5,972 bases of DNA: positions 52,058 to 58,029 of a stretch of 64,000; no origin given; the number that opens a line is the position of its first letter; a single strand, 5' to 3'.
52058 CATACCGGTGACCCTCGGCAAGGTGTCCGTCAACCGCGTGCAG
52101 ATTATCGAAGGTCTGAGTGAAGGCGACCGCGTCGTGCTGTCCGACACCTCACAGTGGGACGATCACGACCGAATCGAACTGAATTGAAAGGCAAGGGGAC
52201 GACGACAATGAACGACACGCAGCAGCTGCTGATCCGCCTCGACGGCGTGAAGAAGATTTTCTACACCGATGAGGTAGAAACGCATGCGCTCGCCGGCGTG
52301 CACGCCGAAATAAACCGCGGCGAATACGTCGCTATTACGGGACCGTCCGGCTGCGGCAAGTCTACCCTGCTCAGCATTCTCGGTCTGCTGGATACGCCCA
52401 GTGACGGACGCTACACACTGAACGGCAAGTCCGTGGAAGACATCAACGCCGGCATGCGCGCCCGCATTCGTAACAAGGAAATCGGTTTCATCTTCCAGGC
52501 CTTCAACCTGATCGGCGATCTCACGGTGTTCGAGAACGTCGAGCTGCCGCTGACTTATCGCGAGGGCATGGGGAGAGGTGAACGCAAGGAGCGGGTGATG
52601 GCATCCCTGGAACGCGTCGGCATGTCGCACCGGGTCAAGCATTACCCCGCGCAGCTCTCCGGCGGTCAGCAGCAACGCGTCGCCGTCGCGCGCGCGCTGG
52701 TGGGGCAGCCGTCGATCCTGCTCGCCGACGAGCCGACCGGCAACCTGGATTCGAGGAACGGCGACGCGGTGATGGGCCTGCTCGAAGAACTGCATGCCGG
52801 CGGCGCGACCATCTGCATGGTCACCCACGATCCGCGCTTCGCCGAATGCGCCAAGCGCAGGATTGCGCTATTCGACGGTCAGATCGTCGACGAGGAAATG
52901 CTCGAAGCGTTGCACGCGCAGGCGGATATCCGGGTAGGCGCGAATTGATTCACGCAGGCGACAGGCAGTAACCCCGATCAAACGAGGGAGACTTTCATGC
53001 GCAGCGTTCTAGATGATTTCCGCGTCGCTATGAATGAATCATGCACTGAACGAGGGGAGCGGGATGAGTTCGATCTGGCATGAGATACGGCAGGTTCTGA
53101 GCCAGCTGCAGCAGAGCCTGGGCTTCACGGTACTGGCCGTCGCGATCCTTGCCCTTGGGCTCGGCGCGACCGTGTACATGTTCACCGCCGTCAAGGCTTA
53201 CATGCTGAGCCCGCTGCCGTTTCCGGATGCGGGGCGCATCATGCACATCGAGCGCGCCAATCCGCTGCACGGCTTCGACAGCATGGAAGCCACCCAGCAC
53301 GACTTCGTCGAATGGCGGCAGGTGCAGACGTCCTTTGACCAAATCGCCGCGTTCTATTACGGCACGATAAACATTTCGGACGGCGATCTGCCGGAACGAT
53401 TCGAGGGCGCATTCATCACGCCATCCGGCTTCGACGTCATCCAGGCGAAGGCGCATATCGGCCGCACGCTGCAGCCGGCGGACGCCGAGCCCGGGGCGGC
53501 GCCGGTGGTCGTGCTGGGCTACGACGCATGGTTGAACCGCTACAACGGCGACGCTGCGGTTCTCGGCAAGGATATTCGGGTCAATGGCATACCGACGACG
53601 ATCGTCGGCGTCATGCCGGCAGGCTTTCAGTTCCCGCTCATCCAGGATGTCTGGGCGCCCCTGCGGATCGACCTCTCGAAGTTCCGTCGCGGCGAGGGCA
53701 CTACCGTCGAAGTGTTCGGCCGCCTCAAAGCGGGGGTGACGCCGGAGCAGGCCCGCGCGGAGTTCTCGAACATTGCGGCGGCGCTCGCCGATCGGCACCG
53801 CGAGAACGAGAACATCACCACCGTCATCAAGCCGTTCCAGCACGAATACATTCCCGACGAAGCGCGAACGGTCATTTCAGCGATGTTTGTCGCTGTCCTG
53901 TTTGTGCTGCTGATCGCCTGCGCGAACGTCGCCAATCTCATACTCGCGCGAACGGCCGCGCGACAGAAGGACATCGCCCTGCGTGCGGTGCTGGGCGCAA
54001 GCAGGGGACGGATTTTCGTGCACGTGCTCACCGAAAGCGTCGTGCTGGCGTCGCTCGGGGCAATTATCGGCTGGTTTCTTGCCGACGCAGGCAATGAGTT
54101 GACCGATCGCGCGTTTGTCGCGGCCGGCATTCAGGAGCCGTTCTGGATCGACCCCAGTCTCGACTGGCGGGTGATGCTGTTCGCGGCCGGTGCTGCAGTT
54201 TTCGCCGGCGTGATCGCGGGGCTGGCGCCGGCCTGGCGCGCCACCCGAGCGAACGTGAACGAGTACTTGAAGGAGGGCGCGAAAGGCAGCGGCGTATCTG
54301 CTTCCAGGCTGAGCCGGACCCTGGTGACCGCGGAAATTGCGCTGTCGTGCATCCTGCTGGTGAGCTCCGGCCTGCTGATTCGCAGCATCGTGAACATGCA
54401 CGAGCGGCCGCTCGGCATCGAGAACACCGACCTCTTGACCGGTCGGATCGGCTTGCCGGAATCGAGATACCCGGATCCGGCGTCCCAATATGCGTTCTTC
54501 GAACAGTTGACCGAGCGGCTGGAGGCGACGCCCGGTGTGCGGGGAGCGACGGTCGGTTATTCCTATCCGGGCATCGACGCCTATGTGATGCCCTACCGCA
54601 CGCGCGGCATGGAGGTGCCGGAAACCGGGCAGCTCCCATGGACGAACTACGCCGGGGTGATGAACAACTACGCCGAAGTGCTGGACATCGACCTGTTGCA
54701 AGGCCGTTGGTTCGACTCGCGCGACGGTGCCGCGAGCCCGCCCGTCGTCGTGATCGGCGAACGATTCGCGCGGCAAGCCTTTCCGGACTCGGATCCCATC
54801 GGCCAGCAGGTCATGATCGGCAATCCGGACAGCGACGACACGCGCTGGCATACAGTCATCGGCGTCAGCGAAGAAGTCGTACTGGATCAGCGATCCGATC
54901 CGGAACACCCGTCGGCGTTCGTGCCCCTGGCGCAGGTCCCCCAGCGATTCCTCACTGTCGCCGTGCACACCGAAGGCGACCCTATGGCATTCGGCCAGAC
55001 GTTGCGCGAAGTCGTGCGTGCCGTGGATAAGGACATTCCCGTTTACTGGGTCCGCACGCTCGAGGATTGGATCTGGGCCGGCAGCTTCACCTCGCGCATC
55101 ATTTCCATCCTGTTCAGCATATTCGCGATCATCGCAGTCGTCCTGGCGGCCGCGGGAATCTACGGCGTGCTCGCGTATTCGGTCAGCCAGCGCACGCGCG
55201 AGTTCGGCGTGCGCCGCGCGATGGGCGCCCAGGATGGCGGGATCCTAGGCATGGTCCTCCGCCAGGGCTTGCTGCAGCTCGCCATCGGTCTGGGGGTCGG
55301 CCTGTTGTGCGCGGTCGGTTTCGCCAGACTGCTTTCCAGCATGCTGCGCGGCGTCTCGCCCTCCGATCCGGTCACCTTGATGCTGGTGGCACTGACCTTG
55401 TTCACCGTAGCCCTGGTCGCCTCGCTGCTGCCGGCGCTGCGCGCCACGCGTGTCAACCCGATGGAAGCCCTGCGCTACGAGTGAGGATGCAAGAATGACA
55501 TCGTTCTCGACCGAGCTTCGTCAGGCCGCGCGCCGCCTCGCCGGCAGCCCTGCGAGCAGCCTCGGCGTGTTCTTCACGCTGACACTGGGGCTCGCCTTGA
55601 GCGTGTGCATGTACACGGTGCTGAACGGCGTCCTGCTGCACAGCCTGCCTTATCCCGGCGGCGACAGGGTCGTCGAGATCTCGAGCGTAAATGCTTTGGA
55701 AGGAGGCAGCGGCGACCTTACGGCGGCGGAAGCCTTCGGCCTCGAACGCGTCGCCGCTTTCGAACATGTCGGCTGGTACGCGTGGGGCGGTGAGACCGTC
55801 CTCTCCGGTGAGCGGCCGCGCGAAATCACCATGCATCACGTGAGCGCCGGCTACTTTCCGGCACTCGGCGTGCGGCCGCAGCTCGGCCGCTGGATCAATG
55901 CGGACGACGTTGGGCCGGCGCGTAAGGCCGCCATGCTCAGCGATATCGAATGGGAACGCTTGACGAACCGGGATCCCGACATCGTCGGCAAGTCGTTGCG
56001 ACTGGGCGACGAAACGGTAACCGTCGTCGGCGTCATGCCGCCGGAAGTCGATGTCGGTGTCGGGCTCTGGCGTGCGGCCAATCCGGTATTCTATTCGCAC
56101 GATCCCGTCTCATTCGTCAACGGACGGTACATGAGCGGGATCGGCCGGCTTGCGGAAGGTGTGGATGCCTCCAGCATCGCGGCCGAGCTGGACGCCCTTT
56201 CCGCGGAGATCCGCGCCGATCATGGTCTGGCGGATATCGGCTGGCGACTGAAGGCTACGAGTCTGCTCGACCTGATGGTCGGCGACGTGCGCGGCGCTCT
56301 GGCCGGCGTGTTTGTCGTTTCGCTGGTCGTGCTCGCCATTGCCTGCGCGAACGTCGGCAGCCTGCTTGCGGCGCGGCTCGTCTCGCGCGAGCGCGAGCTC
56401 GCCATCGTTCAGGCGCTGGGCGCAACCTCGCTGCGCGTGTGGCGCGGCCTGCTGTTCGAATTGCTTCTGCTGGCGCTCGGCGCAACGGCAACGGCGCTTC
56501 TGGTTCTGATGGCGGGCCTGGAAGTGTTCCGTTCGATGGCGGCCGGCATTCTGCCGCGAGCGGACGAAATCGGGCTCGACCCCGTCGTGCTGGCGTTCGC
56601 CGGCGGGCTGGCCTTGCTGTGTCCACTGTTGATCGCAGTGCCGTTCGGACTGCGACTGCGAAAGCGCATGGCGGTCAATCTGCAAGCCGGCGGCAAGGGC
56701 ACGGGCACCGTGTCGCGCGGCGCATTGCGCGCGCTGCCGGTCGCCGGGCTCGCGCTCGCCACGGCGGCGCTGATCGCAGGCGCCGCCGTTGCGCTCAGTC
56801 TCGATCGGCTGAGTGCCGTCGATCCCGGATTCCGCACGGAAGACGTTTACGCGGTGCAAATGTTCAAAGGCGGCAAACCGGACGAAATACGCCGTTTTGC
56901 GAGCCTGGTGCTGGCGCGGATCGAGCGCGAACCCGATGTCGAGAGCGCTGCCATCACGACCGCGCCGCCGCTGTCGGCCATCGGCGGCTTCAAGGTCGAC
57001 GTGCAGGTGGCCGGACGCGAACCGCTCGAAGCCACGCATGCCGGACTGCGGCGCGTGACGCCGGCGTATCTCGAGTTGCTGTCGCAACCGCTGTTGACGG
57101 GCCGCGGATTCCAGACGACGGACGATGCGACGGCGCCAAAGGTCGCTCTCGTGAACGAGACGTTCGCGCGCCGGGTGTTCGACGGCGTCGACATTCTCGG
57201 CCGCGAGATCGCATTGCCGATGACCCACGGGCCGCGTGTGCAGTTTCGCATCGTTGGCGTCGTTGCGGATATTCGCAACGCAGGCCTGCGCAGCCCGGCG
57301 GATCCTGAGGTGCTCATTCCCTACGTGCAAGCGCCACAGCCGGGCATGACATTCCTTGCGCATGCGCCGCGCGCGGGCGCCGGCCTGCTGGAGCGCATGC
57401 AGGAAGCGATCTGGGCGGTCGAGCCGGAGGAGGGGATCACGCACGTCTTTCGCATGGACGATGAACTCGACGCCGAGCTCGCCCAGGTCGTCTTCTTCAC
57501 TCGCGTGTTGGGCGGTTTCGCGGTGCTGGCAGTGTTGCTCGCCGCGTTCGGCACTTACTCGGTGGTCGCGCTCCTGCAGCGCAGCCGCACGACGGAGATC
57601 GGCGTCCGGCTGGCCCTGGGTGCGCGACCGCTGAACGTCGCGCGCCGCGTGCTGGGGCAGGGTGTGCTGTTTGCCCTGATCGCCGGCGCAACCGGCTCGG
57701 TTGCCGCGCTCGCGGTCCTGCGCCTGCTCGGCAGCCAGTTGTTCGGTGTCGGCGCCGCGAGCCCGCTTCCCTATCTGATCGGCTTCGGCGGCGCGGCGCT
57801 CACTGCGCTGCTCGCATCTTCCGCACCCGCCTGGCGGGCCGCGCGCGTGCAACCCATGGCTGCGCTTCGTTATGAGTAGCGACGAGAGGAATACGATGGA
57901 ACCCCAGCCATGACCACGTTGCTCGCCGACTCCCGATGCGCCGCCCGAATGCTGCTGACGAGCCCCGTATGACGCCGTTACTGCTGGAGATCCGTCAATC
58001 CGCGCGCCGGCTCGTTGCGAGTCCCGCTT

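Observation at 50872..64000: MacAB-like locus with four tandem duplicated FtsX permeases, two separate ATPases, one adaptor and sigma-54-type control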

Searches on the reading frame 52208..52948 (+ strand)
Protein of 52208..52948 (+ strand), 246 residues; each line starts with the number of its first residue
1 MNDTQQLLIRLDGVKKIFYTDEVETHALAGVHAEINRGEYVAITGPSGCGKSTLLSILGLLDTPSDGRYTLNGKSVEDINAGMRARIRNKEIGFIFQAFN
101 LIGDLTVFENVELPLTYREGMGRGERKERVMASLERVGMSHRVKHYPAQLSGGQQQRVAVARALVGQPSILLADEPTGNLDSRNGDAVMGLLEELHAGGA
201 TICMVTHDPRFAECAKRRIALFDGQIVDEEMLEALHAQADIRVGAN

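Call 5: search_protein_families(library=pfam, proteins=[window:52208-52948:+], max_evalue=0.01)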
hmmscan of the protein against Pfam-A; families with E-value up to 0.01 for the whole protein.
window:52208-52948:+ (246 aa): 8 families
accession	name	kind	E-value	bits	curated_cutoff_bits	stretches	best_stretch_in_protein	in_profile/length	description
PF00005.33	ABC_tran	-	1.7e-34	119.8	25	1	29-177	2-136/137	ABC transporter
PF13304.12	AAA_21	-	2e-08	35.1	27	1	42-69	3-47/304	AAA domain, putative AbiEii toxin, Type IV TA system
PF02463.25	SMC_N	-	5.3e-05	23.2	40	1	40-222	26-212/220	RecF/RecN/SMC N terminal domain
PF13555.12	AAA_29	-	8.4e-05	22.7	27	1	29-64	13-49/61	P-loop containing region of AAA domain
PF13191.12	AAA_16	-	0.00088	20.3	32.6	1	25-76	9-61/167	AAA ATPase domain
PF03215.21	Rad17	-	0.0024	18.3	23.8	1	38-60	45-67/186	Rad17 P-loop domain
PF03193.22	RsgA_GTPase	-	0.0057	16.9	30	1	16-58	85-126/174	RsgA GTPase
PF20720.3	nSTAND3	-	0.008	16.3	27.2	0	23-58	2-37/155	Novel STAND NTPase 3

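Call 6: search_protein_families(library=ncbifam, proteins=[window:52208-52948:+], max_evalue=0.001)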
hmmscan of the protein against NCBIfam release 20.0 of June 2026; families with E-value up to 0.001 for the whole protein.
window:52208-52948:+ (246 aa): 187 families (the best 25 are shown)
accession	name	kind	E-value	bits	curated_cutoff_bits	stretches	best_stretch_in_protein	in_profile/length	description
NF038007.1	ABC_ATP_DarD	equivalog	1.5e-71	240.3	375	1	9-226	2-218/218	darobactin export ABC transporter ATP-binding protein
NF007826.0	PRK10535.1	equivalog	2.2e-66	224.5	966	1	8-232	4-227/648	macrolide ABC transporter ATP-binding protein/permease MacB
TIGR02211.1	LolD_lipo_ex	equivalog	2.2e-65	220.3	307.75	1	8-227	1-220/221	lipoprotein-releasing ABC transporter ATP-binding protein LolD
TIGR03608.1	L_ocin_972_ABC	subfamily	9.1e-61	204.9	254.85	1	24-221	10-206/206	putative bacteriocin export ABC transporter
NF007879.0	PRK10584.1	equivalog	3.4e-60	203.6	336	1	12-229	10-227/228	putative ABC transporter ATP-binding protein YbbA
NF008639.0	PRK11629.1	equivalog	4.6e-60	202.9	360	1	6-230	4-228/234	lipoprotein-releasing ABC transporter ATP-binding protein LolD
TIGR02982.1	heterocyst_DevA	subfamily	4.8e-60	202.9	295.8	1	9-226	2-219/220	ABC exporter ATP-binding subunit, DevA family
TIGR02673.1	FtsE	equivalog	1.2e-59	201.5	264.85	1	9-221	2-210/214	cell division ATP-binding protein FtsE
NF040933.2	ABC_arch_GlcV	equivalog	9.2e-48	162.9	450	1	9-227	3-221/357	glucose ABC transporter ATP-binding protein GlcV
TIGR03265.1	PhnT2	equivalog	1.3e-47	162.7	457.7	1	24-223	16-209/353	putative 2-aminoethylphosphonate ABC transporter ATP-binding protein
NF007027.0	PRK09493.1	equivalog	3.6e-47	160.7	379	1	24-229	13-217/240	glutamine ABC transporter ATP-binding protein GlnQ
TIGR02315.1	ABC_phnC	equivalog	1.2e-46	159.1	266.1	1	9-237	2-235/243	phosphonate ABC transporter ATP-binding protein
TIGR03005.1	ectoine_ehuA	equivalog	8.2e-45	153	345.4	1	26-233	14-232/252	ectoine/hydroxyectoine ABC transporter ATP-binding protein EhuA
TIGR02314.1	ABC_MetN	equivalog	1.8e-44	152.2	499.7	1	8-234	1-227/343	methionine ABC transporter ATP-binding protein MetN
TIGR00968.1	3a0106s01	subfamily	2.5e-43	148.3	342.75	1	24-228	12-211/237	sulfate ABC transporter ATP-binding protein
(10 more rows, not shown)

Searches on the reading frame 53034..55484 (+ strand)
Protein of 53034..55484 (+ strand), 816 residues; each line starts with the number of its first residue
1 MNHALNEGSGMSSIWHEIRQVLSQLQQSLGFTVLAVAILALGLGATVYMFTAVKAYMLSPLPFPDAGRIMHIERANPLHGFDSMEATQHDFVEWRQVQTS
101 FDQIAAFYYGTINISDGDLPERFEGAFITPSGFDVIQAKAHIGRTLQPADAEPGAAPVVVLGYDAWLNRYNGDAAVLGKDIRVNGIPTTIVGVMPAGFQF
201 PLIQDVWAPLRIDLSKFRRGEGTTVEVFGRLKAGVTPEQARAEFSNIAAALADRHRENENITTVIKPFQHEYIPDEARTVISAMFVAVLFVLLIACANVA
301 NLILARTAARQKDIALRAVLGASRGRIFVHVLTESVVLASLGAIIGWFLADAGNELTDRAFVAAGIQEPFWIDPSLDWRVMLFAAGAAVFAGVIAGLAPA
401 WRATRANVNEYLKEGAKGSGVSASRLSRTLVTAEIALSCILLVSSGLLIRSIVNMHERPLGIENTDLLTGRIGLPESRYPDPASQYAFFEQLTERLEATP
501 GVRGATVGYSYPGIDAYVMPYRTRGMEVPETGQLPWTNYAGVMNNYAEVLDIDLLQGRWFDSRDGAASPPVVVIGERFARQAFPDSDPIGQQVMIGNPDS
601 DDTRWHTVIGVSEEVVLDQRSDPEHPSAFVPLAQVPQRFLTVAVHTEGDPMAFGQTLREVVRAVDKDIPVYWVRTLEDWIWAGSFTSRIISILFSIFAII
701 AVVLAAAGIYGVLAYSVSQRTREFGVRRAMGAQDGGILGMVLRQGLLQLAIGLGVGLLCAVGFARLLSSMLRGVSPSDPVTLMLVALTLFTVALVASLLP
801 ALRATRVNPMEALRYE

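Call 5: search_protein_families(library=pfam, proteins=[window:53034-55484:+], max_evalue=0.01)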
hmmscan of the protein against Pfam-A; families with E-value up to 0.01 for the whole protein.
window:53034-55484:+ (816 aa): 2 families
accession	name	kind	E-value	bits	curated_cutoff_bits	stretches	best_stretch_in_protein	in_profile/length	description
PF12704.14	MacB_PCD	-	2.8e-38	132.7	27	2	32-246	1-206/207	MacB-like periplasmic core domain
PF02687.27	FtsX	-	2.7e-28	98.9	25.5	2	696-809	2-120/120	FtsX-like permease C-terminal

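Call 6: search_protein_families(library=ncbifam, proteins=[window:53034-55484:+], max_evalue=0.001)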
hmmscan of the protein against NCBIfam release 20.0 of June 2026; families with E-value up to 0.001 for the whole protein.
window:53034-55484:+ (816 aa): 8 families
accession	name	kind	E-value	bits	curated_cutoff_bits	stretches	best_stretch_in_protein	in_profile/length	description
TIGR03434.1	ADOP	subfamily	2.1e-248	826.6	622.3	1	14-816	1-803/803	ADOP family duplicated permease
NF007826.0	PRK10535.1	equivalog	2e-28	99.1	966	2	539-814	369-646/648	macrolide ABC transporter ATP-binding protein/permease MacB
TIGR02212.1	lolCE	equivalog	1e-13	51.1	362.45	2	282-412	267-408/411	lipoprotein-releasing ABC transporter permease subunit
TIGR02213.1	lolE_release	exception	1.3e-12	47.3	540.35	2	622-774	195-349/411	lipoprotein-releasing ABC transporter permease subunit LolE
NF008357.0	PRK11146.1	exception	8.3e-12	44.6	439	2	270-407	258-406/414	lipoprotein-releasing ABC transporter permease subunit LolE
TIGR01185.1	devC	equivalog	1e-06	28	290.35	1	658-769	225-332/380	ABC transporter permease DevC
NF038008.1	ABC_perm_DarB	equivalog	1.1e-06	26.9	700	1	277-349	264-341/777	darobactin export ABC transporter permease subunit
NF008076.0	PRK10814.1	exception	0.0002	20.5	473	0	701-816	274-399/399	lipoprotein-releasing ABC transporter permease subunit LolC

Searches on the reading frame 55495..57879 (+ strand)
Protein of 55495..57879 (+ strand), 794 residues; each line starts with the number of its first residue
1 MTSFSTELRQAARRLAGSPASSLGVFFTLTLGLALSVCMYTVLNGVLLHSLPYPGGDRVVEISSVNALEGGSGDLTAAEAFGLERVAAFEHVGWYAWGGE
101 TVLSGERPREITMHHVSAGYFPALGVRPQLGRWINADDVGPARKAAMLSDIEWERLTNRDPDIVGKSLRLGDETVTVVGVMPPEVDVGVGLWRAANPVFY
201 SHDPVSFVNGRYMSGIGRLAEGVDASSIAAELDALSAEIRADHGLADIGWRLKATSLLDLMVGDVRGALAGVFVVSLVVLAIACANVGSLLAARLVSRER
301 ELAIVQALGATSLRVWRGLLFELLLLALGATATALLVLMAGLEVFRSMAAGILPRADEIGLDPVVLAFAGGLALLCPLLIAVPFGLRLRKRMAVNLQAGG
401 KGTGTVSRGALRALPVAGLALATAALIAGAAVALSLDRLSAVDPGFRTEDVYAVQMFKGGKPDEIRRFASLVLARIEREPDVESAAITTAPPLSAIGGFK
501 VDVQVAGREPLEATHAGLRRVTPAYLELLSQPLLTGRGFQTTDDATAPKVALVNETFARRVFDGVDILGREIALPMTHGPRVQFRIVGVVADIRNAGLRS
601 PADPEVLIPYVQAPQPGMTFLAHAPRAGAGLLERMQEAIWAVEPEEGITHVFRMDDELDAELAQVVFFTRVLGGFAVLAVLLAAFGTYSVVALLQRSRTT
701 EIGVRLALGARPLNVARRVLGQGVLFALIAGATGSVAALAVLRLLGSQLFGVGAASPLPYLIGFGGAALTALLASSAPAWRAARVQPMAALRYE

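Call 5: search_protein_families(library=pfam, proteins=[window:55495-57879:+], max_evalue=0.01)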
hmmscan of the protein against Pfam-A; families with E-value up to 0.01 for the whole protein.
window:55495-57879:+ (794 aa): 2 families
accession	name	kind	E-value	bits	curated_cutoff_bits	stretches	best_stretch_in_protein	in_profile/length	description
PF12704.14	MacB_PCD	-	6.2e-34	118.5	27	2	27-234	6-206/207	MacB-like periplasmic core domain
PF02687.27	FtsX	-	1.2e-19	70.9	25.5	2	675-787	3-120/120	FtsX-like permease C-terminal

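Call 6: search_protein_families(library=ncbifam, proteins=[window:55495-57879:+], max_evalue=0.001)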
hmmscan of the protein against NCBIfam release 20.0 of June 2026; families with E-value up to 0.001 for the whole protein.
window:55495-57879:+ (794 aa): 3 families
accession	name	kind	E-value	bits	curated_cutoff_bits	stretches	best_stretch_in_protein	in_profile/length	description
TIGR03434.1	ADOP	subfamily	8.9e-174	579.7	622.3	1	6-794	3-803/803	ADOP family duplicated permease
NF007826.0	PRK10535.1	equivalog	3.4e-16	58.6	966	2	674-792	527-646/648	macrolide ABC transporter ATP-binding protein/permease MacB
TIGR02212.1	lolCE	equivalog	9e-05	21.6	362.45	0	675-794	272-411/411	lipoprotein-releasing ABC transporter permease subunit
